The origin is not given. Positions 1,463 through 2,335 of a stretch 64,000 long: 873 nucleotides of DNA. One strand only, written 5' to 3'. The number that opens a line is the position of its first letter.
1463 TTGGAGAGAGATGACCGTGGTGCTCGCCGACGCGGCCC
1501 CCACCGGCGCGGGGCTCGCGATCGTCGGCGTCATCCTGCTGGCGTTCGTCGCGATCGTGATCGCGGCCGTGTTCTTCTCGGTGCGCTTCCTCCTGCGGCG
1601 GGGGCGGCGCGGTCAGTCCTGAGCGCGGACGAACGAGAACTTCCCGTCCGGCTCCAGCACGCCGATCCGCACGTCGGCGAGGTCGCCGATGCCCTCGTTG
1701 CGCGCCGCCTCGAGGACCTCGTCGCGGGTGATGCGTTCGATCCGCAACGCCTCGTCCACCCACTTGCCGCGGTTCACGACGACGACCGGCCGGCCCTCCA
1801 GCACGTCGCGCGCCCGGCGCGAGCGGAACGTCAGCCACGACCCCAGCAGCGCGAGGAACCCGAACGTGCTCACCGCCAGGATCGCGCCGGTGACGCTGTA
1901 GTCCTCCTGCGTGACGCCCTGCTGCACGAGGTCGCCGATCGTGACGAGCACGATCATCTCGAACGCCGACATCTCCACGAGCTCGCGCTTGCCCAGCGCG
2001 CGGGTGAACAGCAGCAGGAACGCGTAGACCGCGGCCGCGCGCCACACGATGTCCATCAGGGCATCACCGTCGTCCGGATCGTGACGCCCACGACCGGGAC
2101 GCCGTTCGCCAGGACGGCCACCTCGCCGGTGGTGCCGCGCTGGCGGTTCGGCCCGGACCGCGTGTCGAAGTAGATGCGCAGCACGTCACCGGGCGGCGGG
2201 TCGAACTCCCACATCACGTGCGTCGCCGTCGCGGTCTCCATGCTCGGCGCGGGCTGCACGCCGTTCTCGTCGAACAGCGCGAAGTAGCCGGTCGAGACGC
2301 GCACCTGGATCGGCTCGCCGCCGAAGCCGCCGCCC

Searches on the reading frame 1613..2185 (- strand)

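Call 77: search_protein_families(library=pfam, proteins=[window:1613-2185:-], max_evalue=0.0001)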
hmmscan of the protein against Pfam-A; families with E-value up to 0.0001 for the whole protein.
window:1613-2185:- (190 aa): 1 family
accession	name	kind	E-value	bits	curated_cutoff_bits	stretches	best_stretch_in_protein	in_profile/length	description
PF04239.17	DUF421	-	6.1e-13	48.8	23.6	1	121-190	2-71/129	YetF C-terminal domain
